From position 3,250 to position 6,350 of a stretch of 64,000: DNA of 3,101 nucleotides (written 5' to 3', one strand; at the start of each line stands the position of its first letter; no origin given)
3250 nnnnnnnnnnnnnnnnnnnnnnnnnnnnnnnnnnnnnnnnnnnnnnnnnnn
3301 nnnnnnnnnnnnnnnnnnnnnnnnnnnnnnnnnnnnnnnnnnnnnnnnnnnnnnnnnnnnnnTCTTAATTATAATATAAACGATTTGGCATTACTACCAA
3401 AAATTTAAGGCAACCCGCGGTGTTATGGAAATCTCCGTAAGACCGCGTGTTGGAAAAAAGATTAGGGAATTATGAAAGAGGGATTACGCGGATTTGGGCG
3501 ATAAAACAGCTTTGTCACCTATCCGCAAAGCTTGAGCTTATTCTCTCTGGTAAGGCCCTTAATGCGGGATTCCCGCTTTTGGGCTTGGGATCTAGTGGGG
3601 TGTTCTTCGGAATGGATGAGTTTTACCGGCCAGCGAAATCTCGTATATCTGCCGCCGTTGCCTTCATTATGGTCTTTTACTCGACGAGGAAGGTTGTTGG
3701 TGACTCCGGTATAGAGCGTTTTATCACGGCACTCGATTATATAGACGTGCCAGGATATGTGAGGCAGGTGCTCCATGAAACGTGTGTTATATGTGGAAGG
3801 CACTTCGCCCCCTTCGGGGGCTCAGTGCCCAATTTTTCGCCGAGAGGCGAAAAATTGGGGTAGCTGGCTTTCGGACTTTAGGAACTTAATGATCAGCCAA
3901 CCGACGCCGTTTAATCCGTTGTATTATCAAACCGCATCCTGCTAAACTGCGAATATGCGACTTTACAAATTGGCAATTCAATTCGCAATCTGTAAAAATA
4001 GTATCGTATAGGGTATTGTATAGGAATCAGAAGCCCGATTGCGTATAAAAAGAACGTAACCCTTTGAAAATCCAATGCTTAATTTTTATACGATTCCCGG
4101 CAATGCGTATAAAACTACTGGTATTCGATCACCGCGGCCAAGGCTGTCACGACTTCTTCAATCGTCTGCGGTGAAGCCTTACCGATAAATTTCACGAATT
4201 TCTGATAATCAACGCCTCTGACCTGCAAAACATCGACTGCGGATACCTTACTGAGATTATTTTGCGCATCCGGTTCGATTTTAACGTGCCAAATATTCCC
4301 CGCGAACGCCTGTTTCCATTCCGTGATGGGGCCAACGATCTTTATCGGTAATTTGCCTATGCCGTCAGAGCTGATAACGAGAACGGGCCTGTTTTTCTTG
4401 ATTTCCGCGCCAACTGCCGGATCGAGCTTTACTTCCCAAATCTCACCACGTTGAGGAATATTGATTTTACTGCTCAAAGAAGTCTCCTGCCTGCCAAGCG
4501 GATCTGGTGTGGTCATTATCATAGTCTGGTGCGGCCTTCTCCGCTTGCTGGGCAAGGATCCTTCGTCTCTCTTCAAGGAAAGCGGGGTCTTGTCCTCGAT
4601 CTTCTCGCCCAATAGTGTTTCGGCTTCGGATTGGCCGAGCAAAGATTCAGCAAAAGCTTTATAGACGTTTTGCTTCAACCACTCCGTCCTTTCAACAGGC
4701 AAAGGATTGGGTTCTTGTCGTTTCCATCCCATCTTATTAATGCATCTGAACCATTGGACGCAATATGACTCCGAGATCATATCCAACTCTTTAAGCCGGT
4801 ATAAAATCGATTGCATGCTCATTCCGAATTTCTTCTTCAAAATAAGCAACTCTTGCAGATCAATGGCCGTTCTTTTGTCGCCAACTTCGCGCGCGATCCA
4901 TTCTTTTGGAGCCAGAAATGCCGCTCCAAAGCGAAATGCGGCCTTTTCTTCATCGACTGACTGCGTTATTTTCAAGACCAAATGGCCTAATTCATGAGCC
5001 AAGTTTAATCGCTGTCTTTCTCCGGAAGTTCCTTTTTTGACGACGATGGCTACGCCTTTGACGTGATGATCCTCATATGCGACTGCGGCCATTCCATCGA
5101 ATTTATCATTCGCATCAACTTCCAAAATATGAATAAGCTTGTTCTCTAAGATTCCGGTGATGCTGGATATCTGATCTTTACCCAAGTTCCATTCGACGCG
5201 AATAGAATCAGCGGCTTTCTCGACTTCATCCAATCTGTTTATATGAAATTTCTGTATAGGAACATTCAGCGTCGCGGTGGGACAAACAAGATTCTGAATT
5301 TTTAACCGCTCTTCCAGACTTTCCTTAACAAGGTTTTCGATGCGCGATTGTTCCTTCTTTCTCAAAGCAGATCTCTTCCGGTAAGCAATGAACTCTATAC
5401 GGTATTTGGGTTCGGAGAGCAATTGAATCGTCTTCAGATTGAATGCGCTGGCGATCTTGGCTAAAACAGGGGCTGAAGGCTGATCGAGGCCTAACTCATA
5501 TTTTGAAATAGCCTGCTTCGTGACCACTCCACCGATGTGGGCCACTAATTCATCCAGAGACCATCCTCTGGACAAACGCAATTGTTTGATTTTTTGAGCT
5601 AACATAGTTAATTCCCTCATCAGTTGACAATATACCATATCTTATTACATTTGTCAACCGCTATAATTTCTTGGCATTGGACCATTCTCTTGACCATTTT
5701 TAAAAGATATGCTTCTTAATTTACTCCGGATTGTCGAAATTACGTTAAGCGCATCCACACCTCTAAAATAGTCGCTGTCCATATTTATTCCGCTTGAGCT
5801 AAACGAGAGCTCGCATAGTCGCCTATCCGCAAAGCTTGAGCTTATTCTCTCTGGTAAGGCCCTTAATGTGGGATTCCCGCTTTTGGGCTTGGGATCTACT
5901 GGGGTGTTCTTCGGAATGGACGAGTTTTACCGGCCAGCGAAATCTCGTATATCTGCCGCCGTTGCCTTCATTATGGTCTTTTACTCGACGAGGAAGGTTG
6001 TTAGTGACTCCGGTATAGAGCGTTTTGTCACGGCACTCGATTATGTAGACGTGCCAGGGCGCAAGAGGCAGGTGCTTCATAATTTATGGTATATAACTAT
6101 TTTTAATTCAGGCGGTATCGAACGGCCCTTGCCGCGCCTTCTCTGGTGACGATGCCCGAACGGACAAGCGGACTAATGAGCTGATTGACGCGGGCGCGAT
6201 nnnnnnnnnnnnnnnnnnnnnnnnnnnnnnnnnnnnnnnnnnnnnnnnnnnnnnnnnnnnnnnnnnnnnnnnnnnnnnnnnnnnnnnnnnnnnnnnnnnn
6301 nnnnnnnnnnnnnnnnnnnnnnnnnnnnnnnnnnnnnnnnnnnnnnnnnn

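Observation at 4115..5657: Single-polypeptide XRE-HTH / ImmA-IrrE metallopeptidase / MazF toxin fusion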

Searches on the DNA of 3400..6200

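Call 47: search_rna_families(source=window, start=3400, end=6200, threshold=evalue, max_evalue=1)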
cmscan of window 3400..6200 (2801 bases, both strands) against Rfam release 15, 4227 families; matches with E-value up to 1: 1.
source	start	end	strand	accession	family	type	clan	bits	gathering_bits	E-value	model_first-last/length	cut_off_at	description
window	3828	3859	+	RF00736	mir-320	Gene; miRNA;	-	22.3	55.5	0.07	21-52/76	no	mir-320 microRNA precursor family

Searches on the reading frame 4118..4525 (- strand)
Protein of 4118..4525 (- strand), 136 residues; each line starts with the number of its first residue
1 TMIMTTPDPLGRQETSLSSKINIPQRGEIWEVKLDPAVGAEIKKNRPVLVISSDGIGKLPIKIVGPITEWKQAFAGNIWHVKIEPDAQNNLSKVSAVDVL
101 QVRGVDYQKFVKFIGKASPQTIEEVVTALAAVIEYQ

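Call 35: search_solved_structures(query=window:4118-4525:-, max_evalue=0.01, show_alignments=2)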
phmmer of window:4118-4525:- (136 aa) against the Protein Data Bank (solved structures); distinct sequences matched with E-value up to 0.01: 19.
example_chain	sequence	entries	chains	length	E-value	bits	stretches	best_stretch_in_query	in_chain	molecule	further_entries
6kys_A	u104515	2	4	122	2e-06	31.2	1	24-125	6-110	Endoribonuclease MazF9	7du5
6kyt_A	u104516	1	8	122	2.6e-06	30.8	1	25-125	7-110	Endoribonuclease MazF9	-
5hjz_A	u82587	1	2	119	2.7e-06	30.7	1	25-125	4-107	Endoribonuclease MazF9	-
6l29_A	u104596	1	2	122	7.4e-06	29.3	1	24-125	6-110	mRNA interferase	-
4mdx_A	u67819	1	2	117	2.8e-05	27.5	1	23-129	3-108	mRNA interferase EndoA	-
1ne8_A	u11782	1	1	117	2.9e-05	27.4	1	23-129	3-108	conserved hypothetical protein YDCE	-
4me7_A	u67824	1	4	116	3.1e-05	27.3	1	23-129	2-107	mRNA interferase EndoA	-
1m1f_A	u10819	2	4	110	0.00012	25.4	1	25-69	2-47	Kid toxin protein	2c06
7bxy_A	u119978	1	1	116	0.0002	24.7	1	23-113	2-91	mRNA interferase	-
4hke_A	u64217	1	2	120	0.00022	24.6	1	23-113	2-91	Addiction module toxin component PemK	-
6l2a_A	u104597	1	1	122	0.00027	24.3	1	24-62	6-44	mRNA interferase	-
2mf2_A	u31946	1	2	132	0.001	22.4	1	25-129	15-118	mRNA interferase MazF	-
4mzm_A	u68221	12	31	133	0.001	22.4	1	25-129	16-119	mRNA interferase MazF | MazF mRNA interferase | Endoribonuclease MazF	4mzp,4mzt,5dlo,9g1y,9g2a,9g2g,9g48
4of1_A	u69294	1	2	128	0.0012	22.1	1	25-129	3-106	mRNA interferase MazF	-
8zws_A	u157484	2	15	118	0.0041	20.5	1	23-132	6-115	Endoribonuclease MazF6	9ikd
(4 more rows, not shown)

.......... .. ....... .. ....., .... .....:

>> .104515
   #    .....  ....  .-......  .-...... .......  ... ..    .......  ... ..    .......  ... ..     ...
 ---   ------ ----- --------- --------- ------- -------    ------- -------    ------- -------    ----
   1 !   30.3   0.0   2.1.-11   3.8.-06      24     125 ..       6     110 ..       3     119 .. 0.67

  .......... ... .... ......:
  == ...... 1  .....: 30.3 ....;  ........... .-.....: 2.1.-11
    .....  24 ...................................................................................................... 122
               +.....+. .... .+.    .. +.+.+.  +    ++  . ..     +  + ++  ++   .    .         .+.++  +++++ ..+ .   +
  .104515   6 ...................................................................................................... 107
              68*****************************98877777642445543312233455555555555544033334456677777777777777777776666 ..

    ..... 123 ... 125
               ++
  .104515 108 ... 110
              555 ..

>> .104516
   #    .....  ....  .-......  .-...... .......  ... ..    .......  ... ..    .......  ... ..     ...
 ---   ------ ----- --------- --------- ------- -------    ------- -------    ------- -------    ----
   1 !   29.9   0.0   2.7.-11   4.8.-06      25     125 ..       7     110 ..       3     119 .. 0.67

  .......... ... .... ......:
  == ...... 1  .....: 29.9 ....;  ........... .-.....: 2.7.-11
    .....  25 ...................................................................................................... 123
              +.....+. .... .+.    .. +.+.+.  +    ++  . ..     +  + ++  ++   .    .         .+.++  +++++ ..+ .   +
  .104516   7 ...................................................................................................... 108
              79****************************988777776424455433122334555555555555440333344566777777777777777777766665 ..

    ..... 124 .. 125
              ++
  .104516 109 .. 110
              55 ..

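Call 68: find_homologous_proteins(query=window:4118-4522:-, max_evalue=0.00001)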
Query window:4118-4522:- (135 aa): 235 proteins with E <= 0.00001 among 261 candidates; the best 120 are listed.
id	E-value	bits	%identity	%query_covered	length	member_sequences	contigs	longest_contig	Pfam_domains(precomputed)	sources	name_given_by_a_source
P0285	1.6e-76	273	93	100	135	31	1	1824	PF02452.24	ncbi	-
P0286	1.3e-70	253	86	99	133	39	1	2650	PF02452.24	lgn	-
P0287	1.1e-62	228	86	89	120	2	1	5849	PF02452.24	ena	-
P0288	1.3e-61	224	77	93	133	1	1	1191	PF02452.24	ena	-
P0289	6.1e-61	222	82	89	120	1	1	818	PF02452.24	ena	-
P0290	1.6e-60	221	83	89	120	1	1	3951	PF02452.24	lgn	-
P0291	2.1e-60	220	75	100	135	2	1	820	PF02452.24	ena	-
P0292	3.0e-60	220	77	99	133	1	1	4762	PF02452.24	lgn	-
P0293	5.4e-60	219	83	89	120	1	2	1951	PF02452.24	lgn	-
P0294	2.9e-57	210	78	89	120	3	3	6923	PF02452.24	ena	-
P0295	8.2e-57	209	82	89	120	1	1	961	PF02452.24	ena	-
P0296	6.7e-56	206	70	100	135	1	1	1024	PF02452.24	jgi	-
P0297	1.5e-55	205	70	100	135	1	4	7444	PF02452.24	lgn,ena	-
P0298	2.6e-55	204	79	89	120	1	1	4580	PF02452.24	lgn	-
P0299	3.8e-55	203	76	89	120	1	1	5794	PF02452.24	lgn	-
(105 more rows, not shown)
